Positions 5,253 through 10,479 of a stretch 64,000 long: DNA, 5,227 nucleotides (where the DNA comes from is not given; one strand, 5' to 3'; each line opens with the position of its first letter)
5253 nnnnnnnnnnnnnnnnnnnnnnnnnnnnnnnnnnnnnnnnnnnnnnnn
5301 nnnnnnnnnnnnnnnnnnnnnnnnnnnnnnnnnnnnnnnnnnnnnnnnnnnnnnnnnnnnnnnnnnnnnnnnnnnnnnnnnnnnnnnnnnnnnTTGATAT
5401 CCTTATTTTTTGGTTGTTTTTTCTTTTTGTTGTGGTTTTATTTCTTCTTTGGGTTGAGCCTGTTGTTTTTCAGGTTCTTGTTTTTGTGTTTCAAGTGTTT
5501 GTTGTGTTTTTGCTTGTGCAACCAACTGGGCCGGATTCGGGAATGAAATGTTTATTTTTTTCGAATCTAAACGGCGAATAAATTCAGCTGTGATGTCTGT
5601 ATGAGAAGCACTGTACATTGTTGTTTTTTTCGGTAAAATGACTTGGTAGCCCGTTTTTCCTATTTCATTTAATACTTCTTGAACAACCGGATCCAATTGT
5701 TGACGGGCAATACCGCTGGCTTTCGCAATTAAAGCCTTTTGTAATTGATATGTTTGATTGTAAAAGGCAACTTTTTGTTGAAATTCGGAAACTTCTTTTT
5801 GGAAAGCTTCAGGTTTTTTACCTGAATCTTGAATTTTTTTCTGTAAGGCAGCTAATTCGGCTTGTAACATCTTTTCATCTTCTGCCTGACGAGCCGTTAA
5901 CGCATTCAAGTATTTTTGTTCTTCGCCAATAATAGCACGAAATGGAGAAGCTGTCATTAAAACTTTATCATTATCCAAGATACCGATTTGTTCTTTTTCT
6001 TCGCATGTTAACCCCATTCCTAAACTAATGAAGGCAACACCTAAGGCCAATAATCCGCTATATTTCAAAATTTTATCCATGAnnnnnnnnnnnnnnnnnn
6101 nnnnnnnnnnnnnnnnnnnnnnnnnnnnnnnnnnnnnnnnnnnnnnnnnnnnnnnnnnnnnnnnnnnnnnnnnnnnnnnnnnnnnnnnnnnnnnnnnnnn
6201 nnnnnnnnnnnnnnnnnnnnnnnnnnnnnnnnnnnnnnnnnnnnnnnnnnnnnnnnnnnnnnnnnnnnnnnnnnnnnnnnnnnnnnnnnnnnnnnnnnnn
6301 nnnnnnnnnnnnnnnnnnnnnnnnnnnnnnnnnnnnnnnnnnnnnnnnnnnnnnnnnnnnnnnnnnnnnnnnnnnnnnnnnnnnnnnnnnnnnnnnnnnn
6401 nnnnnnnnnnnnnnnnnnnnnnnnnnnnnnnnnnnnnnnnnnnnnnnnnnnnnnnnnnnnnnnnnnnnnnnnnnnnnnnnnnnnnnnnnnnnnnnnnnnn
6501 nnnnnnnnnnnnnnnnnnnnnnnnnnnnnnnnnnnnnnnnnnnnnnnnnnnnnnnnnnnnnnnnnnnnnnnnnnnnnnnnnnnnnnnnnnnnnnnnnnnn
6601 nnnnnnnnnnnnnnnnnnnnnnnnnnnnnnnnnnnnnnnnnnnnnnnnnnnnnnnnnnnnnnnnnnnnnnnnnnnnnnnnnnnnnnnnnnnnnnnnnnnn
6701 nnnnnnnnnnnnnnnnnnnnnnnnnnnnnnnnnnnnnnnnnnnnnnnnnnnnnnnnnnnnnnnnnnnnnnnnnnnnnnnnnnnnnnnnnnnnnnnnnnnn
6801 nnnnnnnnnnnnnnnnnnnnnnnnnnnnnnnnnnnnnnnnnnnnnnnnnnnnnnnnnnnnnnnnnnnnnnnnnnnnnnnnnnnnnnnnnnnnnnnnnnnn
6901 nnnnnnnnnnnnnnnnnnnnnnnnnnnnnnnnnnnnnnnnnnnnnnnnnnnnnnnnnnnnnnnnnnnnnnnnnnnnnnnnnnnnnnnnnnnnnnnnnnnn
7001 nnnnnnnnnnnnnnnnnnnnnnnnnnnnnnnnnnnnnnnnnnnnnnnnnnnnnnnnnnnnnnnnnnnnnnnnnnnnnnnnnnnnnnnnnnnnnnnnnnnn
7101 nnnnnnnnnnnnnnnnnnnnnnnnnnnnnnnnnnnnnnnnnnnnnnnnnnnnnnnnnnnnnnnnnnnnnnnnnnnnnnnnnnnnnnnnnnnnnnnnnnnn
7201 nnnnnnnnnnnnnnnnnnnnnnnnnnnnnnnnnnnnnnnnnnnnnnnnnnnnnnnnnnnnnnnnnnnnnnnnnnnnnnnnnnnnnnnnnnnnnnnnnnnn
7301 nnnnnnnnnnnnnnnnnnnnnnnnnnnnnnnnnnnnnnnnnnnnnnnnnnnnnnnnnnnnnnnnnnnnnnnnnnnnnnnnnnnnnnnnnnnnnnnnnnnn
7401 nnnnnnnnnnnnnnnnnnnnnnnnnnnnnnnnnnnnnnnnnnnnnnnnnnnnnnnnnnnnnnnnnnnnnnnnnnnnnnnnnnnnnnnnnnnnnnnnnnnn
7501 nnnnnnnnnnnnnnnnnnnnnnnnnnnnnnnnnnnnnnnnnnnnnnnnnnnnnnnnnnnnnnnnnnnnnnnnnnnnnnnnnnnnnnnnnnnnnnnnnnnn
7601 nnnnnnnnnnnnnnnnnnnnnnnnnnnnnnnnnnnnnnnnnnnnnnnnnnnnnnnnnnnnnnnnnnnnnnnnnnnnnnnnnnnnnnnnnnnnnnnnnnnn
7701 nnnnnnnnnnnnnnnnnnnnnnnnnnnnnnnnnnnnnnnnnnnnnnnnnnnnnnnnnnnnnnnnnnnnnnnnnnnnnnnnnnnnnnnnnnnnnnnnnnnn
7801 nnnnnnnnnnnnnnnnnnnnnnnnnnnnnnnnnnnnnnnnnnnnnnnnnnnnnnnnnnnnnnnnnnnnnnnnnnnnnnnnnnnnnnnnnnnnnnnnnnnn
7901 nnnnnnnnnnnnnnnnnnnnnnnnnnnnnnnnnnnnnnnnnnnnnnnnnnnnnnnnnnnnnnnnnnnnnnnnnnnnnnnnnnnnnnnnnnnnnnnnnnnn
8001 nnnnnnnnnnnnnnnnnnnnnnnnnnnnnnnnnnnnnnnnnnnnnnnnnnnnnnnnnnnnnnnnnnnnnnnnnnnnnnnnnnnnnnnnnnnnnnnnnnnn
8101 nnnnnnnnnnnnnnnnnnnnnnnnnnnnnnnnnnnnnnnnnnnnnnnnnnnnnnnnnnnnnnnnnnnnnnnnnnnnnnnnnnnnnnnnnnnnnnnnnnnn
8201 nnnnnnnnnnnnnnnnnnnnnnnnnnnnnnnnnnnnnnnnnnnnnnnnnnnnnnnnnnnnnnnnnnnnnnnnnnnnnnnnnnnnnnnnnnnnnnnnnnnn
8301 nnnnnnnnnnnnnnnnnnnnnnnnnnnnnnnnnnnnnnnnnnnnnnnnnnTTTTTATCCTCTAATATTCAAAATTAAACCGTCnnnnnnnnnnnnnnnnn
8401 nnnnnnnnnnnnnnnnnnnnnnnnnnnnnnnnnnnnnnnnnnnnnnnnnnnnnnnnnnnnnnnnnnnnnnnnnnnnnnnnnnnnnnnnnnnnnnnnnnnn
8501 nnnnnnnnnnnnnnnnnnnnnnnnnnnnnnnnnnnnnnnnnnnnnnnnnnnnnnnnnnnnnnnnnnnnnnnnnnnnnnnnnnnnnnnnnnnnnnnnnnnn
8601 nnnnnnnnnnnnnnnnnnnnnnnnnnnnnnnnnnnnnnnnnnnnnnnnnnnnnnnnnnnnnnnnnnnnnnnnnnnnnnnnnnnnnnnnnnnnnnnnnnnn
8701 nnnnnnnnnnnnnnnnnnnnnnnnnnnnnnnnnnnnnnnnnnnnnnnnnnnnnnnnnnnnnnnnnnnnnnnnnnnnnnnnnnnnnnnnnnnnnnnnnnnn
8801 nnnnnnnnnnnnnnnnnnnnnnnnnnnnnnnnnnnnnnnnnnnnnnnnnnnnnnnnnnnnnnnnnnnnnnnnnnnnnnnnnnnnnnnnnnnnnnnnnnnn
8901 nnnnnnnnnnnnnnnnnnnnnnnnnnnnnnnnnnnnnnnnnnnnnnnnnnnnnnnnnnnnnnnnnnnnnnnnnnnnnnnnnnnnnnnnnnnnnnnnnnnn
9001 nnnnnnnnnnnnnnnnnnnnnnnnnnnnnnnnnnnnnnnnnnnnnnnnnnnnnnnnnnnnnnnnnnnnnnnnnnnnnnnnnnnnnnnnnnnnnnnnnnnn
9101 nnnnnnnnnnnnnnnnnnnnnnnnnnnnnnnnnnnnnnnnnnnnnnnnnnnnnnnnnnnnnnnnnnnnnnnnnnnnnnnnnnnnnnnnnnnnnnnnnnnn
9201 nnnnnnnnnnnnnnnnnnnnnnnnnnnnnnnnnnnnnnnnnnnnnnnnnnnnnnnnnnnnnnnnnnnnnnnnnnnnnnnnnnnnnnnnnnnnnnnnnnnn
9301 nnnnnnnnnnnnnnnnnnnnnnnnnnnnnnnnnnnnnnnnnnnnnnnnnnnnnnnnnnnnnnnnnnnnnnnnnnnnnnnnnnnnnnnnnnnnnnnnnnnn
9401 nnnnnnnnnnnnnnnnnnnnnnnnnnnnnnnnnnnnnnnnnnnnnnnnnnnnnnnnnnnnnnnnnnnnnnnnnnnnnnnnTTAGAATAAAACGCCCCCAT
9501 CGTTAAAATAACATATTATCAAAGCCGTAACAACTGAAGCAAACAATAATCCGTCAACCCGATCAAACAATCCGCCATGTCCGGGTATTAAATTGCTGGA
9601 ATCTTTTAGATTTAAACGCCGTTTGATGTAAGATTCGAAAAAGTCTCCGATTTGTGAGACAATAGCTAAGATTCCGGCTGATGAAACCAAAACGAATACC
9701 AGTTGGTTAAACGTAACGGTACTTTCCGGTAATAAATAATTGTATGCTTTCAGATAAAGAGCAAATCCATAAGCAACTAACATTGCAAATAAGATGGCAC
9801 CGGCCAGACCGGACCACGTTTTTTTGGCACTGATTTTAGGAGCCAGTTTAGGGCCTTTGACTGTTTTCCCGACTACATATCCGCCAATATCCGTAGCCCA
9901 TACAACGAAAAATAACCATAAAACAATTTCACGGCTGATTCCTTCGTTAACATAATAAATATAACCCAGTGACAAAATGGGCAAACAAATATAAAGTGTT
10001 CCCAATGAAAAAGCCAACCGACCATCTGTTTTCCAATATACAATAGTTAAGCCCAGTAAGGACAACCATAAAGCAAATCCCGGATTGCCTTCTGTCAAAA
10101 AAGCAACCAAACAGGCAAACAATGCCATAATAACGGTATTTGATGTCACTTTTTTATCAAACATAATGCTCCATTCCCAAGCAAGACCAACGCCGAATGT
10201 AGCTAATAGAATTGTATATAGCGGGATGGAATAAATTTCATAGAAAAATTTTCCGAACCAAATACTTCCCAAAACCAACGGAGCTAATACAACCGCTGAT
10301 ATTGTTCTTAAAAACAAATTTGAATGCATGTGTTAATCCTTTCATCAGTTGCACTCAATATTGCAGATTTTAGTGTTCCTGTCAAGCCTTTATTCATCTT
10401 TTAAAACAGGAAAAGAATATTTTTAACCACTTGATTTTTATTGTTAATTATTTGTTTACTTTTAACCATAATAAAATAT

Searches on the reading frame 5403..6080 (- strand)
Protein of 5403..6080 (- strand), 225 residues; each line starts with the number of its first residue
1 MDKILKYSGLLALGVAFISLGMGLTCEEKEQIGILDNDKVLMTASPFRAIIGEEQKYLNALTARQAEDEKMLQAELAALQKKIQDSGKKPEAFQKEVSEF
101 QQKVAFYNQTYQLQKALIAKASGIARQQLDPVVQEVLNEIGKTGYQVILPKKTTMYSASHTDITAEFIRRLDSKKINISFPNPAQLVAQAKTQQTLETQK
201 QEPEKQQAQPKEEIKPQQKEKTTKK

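Call 69: search_protein_families(library=pfam, proteins=[window:5403-6080:-], max_evalue=0.0001)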
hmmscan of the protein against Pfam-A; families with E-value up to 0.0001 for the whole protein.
window:5403-6080:- (225 aa): 1 family
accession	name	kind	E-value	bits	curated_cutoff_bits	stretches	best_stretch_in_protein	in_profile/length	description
PF03938.19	OmpH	-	5.6e-10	40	32.4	1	32-171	2-141/141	Outer membrane protein (OmpH-like)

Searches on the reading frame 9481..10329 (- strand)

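Call 69: search_protein_families(library=pfam, proteins=[window:9481-10329:-], max_evalue=0.0001)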
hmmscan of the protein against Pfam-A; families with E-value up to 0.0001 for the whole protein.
window:9481-10329:- (282 aa): 1 family
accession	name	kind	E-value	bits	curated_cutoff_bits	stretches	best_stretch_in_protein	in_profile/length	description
PF01148.25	CTP_transf_1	-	1.4e-44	153.4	24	1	8-274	3-263/264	Cytidylyltransferase family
